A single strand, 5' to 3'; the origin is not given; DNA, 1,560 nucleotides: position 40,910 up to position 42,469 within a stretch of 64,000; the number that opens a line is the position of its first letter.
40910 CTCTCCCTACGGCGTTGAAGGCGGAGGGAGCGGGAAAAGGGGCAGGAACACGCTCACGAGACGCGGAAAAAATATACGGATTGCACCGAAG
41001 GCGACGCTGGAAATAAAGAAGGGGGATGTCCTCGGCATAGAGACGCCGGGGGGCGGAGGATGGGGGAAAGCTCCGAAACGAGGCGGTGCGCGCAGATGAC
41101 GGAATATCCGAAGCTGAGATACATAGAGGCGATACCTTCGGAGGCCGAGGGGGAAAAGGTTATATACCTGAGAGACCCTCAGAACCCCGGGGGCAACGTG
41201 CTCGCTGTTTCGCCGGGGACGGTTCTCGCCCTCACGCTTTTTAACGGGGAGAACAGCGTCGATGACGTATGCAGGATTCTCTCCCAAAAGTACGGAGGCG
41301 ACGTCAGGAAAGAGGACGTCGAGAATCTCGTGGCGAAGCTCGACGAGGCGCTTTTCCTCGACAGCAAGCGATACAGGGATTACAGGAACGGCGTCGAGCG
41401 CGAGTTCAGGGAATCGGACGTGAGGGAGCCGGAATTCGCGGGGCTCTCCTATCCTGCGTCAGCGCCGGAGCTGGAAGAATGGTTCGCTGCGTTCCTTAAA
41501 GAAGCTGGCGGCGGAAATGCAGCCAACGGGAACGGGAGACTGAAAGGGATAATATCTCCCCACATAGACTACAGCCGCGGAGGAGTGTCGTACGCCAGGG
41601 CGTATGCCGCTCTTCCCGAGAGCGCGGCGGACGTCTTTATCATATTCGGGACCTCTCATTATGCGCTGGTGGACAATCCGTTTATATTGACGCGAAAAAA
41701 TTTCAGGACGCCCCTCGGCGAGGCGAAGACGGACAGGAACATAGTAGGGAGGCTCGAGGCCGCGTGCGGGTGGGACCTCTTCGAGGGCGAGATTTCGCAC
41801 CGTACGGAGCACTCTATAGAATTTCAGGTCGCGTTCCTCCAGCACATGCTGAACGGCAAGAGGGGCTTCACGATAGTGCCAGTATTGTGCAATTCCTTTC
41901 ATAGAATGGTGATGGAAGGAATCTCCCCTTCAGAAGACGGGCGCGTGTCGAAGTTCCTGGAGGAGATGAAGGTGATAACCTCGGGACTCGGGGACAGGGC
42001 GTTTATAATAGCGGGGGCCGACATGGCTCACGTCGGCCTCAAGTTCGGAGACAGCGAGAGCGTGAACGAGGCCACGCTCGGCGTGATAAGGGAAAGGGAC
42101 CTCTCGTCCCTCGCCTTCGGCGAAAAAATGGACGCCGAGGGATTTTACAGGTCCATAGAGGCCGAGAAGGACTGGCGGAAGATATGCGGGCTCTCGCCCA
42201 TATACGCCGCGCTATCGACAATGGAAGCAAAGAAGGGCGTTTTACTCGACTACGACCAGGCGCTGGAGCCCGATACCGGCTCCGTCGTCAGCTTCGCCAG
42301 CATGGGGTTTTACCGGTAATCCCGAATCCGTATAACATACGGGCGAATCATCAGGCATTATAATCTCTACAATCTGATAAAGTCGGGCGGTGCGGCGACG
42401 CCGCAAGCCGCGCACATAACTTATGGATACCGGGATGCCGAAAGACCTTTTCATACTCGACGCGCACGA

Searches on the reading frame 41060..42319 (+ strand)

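Call 9: search_protein_families(library=pfam, proteins=[window:41060-42319:+], max_evalue=0.00001)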
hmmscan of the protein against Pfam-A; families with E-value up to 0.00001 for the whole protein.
window:41060-42319:+ (419 aa): 1 family
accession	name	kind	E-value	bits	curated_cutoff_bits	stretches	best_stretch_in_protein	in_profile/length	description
PF01875.22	Memo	-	5.1e-43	147.7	27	1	123-415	1-268/269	Memo-like protein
